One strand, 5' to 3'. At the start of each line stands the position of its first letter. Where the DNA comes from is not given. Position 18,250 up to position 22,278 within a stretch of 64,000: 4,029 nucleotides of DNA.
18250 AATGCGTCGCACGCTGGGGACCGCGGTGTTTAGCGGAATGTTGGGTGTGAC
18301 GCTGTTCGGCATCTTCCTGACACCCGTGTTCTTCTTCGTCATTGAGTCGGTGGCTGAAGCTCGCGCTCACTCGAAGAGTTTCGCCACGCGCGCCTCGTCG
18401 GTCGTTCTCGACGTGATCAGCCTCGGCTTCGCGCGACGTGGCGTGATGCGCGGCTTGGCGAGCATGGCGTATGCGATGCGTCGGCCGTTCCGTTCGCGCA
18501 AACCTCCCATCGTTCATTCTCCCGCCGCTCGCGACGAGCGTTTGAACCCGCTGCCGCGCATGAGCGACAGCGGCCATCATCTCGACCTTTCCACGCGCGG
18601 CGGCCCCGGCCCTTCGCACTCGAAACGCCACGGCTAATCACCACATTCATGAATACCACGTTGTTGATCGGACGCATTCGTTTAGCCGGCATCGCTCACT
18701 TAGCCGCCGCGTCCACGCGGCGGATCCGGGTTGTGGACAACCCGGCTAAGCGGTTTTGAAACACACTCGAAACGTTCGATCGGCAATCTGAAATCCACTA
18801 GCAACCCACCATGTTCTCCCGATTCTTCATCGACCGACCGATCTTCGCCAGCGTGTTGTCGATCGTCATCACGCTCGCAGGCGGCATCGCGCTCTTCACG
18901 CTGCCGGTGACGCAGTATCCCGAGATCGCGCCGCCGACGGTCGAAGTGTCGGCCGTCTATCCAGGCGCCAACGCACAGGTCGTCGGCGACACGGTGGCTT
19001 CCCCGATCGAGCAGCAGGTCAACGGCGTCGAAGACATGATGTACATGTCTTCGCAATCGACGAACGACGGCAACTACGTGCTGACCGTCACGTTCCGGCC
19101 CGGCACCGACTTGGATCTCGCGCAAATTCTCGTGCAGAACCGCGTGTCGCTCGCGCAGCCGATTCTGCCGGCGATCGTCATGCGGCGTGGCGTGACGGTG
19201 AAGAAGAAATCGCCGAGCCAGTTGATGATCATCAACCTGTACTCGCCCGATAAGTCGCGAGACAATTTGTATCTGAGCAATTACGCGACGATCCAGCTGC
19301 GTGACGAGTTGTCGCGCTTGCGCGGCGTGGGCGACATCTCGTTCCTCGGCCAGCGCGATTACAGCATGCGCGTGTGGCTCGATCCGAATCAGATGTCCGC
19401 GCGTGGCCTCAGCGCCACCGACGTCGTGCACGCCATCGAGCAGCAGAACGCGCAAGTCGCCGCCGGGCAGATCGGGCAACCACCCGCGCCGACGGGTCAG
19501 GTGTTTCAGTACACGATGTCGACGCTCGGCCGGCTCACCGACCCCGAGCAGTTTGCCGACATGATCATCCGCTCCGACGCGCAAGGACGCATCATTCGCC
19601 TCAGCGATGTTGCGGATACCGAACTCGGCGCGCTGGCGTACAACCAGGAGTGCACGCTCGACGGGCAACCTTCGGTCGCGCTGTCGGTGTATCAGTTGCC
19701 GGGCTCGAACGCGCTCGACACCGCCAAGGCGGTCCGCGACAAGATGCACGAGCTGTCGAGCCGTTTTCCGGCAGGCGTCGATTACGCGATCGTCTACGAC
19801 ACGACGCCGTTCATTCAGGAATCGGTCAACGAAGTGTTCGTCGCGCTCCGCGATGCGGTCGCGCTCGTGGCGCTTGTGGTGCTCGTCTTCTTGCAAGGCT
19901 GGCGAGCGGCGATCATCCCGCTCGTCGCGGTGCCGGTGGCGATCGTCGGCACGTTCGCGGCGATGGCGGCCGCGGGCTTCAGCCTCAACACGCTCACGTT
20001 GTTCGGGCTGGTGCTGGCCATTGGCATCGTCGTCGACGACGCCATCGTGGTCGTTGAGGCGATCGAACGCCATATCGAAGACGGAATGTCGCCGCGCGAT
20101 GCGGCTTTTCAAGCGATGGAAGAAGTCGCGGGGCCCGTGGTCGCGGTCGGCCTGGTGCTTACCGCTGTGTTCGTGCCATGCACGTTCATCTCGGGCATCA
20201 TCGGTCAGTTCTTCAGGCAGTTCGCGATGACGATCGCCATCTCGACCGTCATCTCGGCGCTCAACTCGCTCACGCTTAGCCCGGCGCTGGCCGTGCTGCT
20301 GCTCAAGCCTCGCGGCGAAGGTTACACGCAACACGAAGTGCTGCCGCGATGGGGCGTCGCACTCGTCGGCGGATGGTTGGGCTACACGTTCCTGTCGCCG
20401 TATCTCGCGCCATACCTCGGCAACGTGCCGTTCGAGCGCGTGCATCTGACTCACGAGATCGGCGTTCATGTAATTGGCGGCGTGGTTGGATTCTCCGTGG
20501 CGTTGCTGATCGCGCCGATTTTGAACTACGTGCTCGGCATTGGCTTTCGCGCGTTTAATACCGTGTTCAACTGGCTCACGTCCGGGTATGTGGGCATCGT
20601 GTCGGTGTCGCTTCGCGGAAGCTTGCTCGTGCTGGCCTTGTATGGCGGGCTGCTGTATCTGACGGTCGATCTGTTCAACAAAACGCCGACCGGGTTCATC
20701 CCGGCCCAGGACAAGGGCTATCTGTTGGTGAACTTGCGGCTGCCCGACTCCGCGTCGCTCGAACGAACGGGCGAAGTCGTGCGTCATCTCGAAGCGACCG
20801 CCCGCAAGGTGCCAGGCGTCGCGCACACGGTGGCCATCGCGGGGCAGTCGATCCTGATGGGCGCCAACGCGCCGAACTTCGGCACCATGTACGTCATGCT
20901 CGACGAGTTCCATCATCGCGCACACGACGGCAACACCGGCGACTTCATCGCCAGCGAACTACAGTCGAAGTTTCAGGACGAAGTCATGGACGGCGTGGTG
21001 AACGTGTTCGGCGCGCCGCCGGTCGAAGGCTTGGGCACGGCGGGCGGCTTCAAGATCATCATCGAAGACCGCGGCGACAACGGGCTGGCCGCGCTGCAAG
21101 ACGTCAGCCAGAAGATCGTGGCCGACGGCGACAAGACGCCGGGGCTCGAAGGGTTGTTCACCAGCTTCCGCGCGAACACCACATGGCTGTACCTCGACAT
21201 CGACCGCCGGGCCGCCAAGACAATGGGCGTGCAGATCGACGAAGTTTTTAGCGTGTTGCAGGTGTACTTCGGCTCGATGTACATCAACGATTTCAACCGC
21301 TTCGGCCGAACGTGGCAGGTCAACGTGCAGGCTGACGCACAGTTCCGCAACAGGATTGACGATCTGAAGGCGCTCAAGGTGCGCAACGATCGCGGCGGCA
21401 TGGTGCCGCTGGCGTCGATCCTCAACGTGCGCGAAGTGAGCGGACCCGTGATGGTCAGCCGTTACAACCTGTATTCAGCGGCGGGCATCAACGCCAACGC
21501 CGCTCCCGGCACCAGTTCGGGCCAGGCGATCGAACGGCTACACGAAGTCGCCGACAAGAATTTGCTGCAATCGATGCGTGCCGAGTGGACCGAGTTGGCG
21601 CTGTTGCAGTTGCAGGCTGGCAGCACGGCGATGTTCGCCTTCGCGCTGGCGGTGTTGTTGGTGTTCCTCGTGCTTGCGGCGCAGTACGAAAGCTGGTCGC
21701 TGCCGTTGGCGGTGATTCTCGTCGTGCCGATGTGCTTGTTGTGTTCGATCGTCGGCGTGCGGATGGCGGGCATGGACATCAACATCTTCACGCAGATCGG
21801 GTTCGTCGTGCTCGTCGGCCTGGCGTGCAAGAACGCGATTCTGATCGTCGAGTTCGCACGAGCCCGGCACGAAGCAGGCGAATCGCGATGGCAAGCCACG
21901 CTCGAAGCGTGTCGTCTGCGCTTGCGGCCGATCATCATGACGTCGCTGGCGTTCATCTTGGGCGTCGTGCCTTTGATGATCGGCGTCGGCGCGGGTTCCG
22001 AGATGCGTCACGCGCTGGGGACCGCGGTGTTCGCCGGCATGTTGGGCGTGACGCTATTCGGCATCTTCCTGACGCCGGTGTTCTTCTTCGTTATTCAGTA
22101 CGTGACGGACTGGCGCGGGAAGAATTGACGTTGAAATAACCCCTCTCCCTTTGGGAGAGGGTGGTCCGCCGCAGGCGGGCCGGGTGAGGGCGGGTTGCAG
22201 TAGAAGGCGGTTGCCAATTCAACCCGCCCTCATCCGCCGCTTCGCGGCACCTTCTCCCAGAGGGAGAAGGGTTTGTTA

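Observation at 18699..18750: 52-bp transposase-less doublet with the same ends as the RAYT cassette, between two RND genes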

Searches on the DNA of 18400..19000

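Call 65: search_rna_families(source=window, start=18400, end=19000, threshold=evalue, max_evalue=1)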
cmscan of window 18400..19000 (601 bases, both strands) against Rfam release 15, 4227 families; matches with E-value up to 1: 0.
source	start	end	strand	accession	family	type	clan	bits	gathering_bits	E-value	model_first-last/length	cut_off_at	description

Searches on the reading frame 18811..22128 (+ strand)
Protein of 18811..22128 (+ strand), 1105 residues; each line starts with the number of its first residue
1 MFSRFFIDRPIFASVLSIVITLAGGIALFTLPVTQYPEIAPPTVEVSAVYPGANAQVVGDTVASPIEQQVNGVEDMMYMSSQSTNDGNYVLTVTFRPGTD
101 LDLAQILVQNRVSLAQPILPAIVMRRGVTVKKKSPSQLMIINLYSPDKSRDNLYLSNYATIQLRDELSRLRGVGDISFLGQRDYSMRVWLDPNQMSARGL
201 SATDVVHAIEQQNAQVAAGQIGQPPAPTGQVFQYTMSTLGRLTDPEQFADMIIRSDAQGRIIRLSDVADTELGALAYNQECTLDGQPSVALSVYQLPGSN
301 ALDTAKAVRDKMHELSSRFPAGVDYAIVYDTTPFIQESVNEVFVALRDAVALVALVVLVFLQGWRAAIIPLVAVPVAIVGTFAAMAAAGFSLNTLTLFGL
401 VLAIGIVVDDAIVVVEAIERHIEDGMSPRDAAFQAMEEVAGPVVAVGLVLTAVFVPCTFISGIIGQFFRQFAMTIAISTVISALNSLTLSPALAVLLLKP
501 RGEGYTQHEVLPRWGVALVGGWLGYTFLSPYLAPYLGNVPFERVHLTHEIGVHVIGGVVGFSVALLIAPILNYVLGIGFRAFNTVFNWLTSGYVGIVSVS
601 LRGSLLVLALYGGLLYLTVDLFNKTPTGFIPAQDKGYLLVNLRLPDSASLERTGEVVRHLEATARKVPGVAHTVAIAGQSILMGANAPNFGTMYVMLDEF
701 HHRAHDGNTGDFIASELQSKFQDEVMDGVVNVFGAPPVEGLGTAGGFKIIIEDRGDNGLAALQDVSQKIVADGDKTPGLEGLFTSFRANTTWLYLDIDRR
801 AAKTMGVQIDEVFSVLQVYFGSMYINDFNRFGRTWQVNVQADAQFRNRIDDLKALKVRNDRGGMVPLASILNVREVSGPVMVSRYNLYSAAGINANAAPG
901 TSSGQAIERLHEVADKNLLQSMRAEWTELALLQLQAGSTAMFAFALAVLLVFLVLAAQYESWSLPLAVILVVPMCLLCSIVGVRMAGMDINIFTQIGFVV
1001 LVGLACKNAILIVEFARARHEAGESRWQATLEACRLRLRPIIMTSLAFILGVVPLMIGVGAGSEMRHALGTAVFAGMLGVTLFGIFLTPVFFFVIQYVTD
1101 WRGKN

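Call 14: search_protein_families(library=pfam, proteins=[window:18811-22128:+], max_evalue=0.01)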
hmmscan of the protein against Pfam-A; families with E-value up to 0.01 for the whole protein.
window:18811-22128:+ (1105 aa): 3 families
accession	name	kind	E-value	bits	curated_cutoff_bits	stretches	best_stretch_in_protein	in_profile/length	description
PF00873.25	ACR_tran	-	0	1080.9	28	2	2-504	1-496/1021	AcrB/AcrD/AcrF family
PF03176.21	MMPL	-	8.7e-15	54.9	20.5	2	346-497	149-302/333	MMPL family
PF02355.23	SecD_SecF_C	-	3.7e-06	26.9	20.5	1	338-497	29-186/189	Protein export membrane protein SecD/SecF, C-terminal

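Call 53: search_protein_families(library=ncbifam, proteins=[window:18811-22128:+], max_evalue=0.00001)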
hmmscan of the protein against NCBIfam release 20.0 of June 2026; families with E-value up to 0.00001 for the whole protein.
window:18811-22128:+ (1105 aa): 15 families
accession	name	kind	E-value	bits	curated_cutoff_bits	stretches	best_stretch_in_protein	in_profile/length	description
NF000282.2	RND_permease_1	subfamily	0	1333.3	1250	1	3-1096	1-1028/1029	multidrug efflux RND transporter permease subunit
TIGR00915.1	2A0602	subfamily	0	1102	940.35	2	2-505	1-504/1050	efflux RND transporter permease subunit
NF000037.1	RND_perm_OqxB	exception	0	1099.1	2200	2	2-503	3-504/1050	multidrug efflux RND transporter permease subunit OqxB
NF007131.0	PRK09577.1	equivalog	1.4e-263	877.2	1768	2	3-505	2-503/1045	multidrug efflux RND transporter permease subunit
NF007842.1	PRK10555.1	equivalog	1.2e-260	867.6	1854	2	3-505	2-504/1036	multidrug efflux RND transporter permease AcrD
NF033617.1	RND_permease_2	subfamily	1.6e-246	820.9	1250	2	3-501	1-491/1009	multidrug efflux RND transporter permease subunit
NF011706.2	PRK15127.1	equivalog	2.5e-238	793.8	2150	2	4-504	3-503/1049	multidrug efflux RND transporter permease subunit AcrB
NF007133.0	PRK09579.1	equivalog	3.5e-166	554.6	1763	2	2-500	3-491/1017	multidrug efflux RND transporter permease subunit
NF007905.0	PRK10614.1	equivalog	2.6e-148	495.5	1774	2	3-503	4-495/1025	multidrug efflux RND transporter permease subunit MdtC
NF007798.0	PRK10503.1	equivalog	9.3e-143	477.1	1584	2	3-499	13-500/1040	MdtB/MuxB family multidrug efflux RND transporter permease subunit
TIGR00914.1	2A0601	subfamily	4.6e-99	332.6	701.45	2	15-499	18-508/1051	CusA/CzcA family heavy metal efflux RND transporter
TIGR00916.1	2A0604s01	subfamily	1.8e-13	50.6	148.6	1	337-483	85-227/231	SecD/SecF family protein translocase subunit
TIGR00921.1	2A067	subfamily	7.9e-13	47.3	351.9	1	324-496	179-345/733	hydrophobe/amphiphile efflux-3 (HAE3) family transporter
NF009580.0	PRK13023.1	equivalog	4.5e-09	35.1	1153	1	931-1099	288-449/775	protein translocase subunit SecDF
TIGR00833.1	actII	subfamily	9.2e-07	27.5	874.7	1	324-496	160-331/910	MMPL family RND transporter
